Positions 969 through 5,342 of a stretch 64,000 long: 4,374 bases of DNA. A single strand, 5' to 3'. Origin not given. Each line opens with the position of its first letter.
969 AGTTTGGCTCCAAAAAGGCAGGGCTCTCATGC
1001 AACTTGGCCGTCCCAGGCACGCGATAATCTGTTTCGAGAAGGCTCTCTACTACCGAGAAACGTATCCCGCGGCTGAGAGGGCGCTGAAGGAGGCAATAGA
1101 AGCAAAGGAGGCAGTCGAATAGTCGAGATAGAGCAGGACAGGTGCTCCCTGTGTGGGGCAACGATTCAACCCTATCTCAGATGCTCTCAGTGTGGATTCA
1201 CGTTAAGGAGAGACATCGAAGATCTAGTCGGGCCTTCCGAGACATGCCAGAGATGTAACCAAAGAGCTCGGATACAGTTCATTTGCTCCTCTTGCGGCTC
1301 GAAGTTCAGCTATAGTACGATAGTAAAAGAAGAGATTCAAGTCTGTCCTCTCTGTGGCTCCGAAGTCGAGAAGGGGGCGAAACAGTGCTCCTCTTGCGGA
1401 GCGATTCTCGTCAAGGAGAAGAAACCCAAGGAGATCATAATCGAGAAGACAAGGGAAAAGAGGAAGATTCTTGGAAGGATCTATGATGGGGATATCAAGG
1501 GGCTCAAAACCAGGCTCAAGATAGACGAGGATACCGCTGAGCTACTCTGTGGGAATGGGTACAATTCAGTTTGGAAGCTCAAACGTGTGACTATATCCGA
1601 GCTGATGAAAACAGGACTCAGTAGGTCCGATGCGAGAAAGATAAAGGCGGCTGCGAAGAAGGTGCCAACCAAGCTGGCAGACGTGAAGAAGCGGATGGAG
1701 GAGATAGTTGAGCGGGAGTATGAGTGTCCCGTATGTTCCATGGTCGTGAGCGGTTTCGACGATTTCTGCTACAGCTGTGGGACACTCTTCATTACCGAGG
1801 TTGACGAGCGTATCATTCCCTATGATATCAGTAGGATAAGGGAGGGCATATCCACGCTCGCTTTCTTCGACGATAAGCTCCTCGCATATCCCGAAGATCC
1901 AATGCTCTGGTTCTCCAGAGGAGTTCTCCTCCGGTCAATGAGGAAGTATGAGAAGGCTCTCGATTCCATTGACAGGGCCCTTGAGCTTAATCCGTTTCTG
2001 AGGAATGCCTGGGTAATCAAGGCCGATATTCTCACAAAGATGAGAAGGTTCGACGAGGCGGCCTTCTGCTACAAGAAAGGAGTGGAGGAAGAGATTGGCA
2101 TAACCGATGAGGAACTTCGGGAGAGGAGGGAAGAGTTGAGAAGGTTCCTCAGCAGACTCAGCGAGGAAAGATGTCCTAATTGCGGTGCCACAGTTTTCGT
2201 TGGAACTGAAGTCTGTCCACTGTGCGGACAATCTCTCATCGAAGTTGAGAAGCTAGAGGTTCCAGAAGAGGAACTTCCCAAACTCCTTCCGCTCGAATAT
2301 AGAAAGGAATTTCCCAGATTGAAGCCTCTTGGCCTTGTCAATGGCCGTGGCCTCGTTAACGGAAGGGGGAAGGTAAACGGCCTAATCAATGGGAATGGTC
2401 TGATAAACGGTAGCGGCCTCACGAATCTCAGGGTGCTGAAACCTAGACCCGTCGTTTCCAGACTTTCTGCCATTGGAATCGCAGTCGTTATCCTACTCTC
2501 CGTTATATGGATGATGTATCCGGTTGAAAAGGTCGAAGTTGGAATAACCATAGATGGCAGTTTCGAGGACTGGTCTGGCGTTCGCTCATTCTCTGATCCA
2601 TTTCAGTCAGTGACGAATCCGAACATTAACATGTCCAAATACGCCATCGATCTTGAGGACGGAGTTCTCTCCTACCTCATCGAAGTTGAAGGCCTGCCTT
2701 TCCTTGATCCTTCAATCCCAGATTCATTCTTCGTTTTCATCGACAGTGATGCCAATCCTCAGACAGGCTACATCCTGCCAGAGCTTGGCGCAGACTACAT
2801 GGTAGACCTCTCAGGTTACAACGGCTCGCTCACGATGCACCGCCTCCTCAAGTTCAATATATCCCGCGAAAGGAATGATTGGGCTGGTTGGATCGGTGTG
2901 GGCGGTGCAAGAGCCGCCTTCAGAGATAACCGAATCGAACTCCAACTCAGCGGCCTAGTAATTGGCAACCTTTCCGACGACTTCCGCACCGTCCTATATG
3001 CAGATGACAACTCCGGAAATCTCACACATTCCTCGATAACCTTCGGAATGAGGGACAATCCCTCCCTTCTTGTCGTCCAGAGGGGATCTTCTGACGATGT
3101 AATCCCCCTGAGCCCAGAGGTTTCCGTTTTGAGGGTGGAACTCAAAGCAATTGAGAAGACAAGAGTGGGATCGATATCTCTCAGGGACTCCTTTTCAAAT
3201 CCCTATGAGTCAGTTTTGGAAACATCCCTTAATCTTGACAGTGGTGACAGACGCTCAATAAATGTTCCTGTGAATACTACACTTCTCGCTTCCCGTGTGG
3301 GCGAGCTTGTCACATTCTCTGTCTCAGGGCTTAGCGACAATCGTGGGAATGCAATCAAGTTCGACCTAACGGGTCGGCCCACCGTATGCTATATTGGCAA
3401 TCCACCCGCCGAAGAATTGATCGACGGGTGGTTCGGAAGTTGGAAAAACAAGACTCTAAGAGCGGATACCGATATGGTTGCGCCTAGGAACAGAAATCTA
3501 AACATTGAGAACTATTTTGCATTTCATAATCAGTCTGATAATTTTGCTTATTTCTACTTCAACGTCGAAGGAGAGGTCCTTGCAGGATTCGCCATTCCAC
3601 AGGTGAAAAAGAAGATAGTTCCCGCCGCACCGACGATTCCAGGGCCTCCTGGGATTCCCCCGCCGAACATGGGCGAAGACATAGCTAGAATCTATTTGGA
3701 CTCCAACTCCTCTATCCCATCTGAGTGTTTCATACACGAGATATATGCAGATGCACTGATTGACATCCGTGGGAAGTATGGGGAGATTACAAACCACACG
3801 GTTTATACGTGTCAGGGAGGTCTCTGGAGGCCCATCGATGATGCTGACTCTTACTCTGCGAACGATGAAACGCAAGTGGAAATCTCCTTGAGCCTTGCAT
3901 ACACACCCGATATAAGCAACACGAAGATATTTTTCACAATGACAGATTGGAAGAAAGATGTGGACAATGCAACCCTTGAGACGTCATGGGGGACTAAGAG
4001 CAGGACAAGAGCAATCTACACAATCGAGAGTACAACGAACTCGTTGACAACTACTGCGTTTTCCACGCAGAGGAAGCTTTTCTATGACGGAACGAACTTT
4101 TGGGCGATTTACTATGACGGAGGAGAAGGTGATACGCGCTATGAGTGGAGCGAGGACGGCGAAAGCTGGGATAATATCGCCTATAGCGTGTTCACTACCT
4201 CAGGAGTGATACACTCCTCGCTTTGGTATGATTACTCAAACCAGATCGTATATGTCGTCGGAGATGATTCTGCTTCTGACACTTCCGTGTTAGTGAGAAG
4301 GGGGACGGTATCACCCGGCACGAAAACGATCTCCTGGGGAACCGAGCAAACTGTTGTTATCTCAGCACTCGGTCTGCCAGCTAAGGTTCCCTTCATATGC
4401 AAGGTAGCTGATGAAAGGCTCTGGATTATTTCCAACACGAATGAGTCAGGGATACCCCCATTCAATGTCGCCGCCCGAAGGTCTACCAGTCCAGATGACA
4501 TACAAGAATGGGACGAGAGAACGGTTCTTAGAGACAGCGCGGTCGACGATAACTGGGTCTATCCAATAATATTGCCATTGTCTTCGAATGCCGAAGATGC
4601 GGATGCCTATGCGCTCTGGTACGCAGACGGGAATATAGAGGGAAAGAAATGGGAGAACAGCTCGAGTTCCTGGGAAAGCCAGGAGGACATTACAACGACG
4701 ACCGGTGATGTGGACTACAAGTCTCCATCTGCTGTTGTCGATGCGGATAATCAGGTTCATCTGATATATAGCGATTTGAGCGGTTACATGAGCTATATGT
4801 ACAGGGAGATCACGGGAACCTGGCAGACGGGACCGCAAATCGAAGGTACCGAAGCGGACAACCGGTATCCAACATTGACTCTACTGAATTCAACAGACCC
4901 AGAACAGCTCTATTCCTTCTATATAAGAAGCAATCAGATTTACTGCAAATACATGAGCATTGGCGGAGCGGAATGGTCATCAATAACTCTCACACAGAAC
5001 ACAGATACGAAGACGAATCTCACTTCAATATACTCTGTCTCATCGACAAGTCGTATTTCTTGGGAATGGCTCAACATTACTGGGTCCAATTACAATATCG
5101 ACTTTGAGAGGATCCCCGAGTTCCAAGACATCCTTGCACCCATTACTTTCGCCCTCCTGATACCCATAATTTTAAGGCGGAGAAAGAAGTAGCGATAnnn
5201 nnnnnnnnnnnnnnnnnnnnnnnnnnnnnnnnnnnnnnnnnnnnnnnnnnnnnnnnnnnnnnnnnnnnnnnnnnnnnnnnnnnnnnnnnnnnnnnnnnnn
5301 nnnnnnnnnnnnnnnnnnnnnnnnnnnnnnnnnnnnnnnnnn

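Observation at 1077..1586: Clearly coding zinc-ribbon array with no possible start codon: likely frameshift-interrupted fusion of the TPR ORF (388-1122) with the 1201-aa membrane protein ORF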

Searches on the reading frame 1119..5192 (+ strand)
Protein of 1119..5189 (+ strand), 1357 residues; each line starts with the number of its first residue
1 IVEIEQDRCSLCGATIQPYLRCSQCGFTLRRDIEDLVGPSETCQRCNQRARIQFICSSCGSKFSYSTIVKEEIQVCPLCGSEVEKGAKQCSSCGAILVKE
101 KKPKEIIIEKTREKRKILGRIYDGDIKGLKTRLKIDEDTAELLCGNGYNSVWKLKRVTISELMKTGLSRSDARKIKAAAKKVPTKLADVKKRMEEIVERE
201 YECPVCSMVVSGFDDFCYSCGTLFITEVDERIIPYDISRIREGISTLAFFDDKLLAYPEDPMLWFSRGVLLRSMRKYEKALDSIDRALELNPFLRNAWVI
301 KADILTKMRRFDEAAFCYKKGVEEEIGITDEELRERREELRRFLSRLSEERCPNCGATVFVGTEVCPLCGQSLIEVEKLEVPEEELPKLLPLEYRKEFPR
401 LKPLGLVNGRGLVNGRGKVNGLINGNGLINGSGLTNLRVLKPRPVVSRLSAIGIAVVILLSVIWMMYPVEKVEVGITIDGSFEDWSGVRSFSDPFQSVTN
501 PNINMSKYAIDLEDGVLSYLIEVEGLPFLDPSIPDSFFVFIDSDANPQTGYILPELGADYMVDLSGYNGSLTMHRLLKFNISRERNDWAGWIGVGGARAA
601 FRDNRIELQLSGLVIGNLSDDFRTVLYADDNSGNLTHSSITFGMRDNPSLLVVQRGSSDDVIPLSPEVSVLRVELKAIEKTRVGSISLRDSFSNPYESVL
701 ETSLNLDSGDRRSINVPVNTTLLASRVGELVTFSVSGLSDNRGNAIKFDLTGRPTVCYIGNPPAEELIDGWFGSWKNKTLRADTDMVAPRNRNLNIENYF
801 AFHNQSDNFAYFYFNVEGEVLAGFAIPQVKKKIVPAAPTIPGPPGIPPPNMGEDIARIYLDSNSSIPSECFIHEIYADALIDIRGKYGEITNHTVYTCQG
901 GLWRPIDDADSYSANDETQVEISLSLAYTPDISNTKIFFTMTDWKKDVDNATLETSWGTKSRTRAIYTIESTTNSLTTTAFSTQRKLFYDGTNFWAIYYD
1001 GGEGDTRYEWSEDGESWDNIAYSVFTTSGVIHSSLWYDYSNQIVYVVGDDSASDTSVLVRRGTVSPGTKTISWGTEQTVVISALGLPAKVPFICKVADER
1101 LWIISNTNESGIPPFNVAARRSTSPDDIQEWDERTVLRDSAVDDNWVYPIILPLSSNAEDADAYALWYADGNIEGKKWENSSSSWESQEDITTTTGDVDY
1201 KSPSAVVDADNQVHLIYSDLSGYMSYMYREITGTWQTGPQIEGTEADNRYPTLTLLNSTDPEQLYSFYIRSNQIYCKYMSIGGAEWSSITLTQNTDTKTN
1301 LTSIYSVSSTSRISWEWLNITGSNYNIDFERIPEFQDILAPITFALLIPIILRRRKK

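Call 5: search_protein_families(library=pfam, proteins=[window:1587-5189:+], max_evalue=0.01)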
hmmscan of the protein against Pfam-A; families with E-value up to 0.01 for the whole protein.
window:1587-5189:+ (1201 aa): 11 families
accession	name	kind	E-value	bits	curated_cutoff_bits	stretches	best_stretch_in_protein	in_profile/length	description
PF00515.34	TPR_1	-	1.9e-11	43.7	27.8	1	107-136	3-32/34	Tetratricopeptide repeat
PF07719.23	TPR_2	-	3.8e-09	36.4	27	1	107-136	3-32/34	Tetratricopeptide repeat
PF13181.12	TPR_8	-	6.3e-07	29.5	25.7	0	107-136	3-32/34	Tetratricopeptide repeat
PF12773.13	DZR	-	8.4e-06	26.3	27.3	1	190-214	21-45/45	Double zinc ribbon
PF13248.11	Zn_ribbon_3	-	2.5e-05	24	27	1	195-215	4-24/26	zinc-ribbon domain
PF13371.12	TPR_9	-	0.0035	17.8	35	1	95-144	19-68/73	Tetratricopeptide repeat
PF13432.12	TPR_16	-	0.0041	18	32.7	0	111-159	3-51/65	Tetratricopeptide repeat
PF13431.12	TPR_17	-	0.0046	17.6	24.4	0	101-125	9-33/34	Tetratricopeptide repeat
PF12895.13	ANAPC3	-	0.0047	17.6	27.2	0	90-164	7-81/82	Anaphase-promoting complex, cyclosome, subunit 3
PF13428.12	TPR_14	-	0.0052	17.8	23.5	0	106-147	2-43/44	Tetratricopeptide repeat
PF18912.6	DZR_2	-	0.0053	17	27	0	195-217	9-31/56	Double zinc ribbon domain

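Call 8: find_encoding_contigs(protein=window:1587-5192:+, flank=3000, max_places=6)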
Protein window:1587-5192:+ (1201 aa): no gene with exactly this product is on record in the collection.

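Call 12: find_related_loci(query=window:1119-5189:+, collection=genome_contigs, flank=6000)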
Query window:1119-5189:+ (1357 aa) in genome_contigs; peptide patterns used: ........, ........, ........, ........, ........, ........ (x = any residue, [..] = any of these).
90 stretches matched a pattern; 2 encode a relative of the query (tblastn E <= 1e-3); 2 distinct loci.
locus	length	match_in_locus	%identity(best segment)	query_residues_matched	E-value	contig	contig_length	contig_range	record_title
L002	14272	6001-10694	71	1-1357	0e+0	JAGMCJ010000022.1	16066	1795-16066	MAG: Thermoplasmata archaeon isolate RS_17_1 ZL495.bin.1.fa_22, whole genome shotgun sequence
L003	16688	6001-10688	69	1-1357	0e+0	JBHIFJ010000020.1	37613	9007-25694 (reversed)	MAG: Thermoplasmata archaeon isolate b1.sp2_bin.40 NODE_171_length_37613_cov_24.781538, whole genome shotgun sequence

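Call 45: search_protein_families(library=ncbifam, proteins=[window:1128-5189:+], max_evalue=1)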
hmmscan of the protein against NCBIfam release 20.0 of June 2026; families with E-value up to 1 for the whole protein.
window:1128-5189:+ (1354 aa): 15 families
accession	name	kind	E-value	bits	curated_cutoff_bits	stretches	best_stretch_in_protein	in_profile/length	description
NF052348.1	beta_propeller_lectin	domain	0.00036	19.7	200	1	1167-1292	166-294/337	beta propeller lectin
NF049953.1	ribbon_DG_selen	exception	0.00067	19.6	130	2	68-111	3-46/172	zinc ribbon-containing (seleno)protein DG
TIGR00540.1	TPR_hemY_coli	hypoth_equivalog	0.0072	15.1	142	1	239-318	307-385/385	heme biosynthesis-associated TPR protein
TIGR02605.1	CxxC_CxxC_SSSS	subfamily_domain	0.0099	15.9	31.3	1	50-83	5-40/52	FmdB family zinc ribbon protein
NF040959.1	MamA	equivalog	0.012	15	200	1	253-320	134-201/204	magnetosome protein MamA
TIGR00373.1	TIGR00373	equivalog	0.013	14.9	149.5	1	46-81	105-139/162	transcription factor E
TIGR02917.1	PEP_TPR_lipo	equivalog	0.014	13.3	312.2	1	268-317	169-218/899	XrtA/PEP-CTERM system TPR-repeat protein PrsT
TIGR03830.1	CxxCG_CxxCG_HTH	subfamily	0.048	13.4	61.8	1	53-150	1-97/127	type II TA system antitoxin MqsA family protein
NF041522.1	TPR_sll0314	equivalog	0.068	12.4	225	1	267-310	189-232/275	Sll0314/Alr1548 family TPR repeat-containing protein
NF011149.0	PRK14559.1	equivalog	0.07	11.8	374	1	40-109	4-64/642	serine/threonine phosphatase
NF003301.0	PRK04301.1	equivalog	0.074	12.2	259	1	131-212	12-92/316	DNA repair and recombination protein RadA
TIGR02521.1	type_IV_pilW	equivalog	0.17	11.4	154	1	273-320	46-93/234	type IV pilus biogenesis/stability protein PilW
NF053632.1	heli_RadD_YejH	equivalog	0.17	10.1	720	1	70-103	429-463/573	DNA repair helicase RadD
NF001645.0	PRK00420.1-2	equivalog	0.64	10.1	162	0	324-368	2-48/106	hypothetical protein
NF004910.0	PRK06266.1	equivalog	0.73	9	180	0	48-81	122-154/185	transcription initiation factor E subunit alpha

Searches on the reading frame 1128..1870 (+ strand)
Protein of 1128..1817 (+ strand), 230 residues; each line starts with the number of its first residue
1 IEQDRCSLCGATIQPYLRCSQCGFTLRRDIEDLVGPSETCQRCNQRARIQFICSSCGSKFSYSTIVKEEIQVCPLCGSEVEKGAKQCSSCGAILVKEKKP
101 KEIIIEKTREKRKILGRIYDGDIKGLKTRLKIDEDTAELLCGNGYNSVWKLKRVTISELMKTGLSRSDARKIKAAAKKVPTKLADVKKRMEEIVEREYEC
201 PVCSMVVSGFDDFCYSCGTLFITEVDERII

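Call 23: find_homologous_proteins(query=window:1128-1870:+, max_evalue=0.001)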
Query window:1128-1870:+ (247 aa): 1 proteins with E <= 0.001 among 541 candidates.
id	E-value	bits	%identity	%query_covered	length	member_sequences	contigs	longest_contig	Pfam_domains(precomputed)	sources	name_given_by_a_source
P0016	2.9e-80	287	80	66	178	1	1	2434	PF13240.12,PF12773.14,PF13248.12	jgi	-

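Call 25: find_encoding_contigs(protein=P0016, flank=3000)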
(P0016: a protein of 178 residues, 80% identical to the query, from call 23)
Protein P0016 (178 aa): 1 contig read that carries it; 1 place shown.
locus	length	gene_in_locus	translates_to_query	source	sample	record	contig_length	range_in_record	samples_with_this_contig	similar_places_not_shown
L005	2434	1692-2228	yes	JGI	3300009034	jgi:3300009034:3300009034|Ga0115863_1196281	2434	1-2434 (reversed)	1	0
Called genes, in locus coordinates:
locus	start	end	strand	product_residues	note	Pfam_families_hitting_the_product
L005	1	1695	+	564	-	?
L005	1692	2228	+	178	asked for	PF12773:DZR (faint), PF13248:Zn_ribbon_3 (faint), PF13240:Zn_Ribbon_1 (weak)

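Call 57: search_protein_representatives(protein=window:1128-1817:+)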
Query: 230 residues. Proteins with E-value up to 0.001 (for the whole library): 278; up to 1e-10: 45; up to 1e-30: 5. The best 150 are listed.
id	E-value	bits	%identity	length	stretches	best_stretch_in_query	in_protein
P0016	1.7e-80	286.2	81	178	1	66-227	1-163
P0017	5.8e-33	130.8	34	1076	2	53-226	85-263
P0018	1.9e-31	125.8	36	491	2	5-227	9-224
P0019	3.8e-31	124.8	35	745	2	4-227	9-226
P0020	6.8e-31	124.0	35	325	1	5-226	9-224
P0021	5.7e-30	121.0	33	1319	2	4-227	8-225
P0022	1.3e-29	119.8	34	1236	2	6-225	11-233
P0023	1.4e-28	116.5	33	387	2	6-224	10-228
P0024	4.0e-27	111.7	33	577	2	6-227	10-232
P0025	1.0e-26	110.3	34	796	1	5-228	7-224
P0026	4.8e-25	104.9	33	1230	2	6-228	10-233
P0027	6.9e-25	104.4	31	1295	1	5-228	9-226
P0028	6.9e-25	104.4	39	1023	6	52-176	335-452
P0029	1.9e-22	96.4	31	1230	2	5-224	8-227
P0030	2.0e-22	96.3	35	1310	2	70-224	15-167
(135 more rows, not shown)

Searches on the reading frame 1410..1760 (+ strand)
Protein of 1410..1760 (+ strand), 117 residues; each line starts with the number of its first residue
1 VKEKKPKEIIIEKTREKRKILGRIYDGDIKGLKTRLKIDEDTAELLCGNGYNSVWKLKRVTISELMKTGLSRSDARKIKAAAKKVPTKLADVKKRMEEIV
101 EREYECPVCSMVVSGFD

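Call 47: search_protein_families(library=pfam, proteins=[window:1410-1760:+], max_evalue=5)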
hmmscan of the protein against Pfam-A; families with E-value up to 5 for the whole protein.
window:1410-1760:+ (117 aa): 5 families
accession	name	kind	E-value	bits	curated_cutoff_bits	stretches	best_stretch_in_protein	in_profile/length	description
PF14520.12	HHH_5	-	0.0025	18.7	27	1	37-84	9-57/57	Helix-hairpin-helix domain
PF22931.4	SAM_TNK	-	0.0026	18.2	25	1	57-84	29-56/56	SAM domain-like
PF22357.2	AF1548-like_C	-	0.014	15.9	23.9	1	36-85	6-55/56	AF1548-like, C-terminal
PF10557.15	Cullin_Nedd8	-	0.045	14.3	36.9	1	78-104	30-56/63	Cullin protein neddylation domain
PF04423.19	Rad50_zn_hook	-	0.23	11.7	24.3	1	89-110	5-26/52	Rad50 zinc hook motif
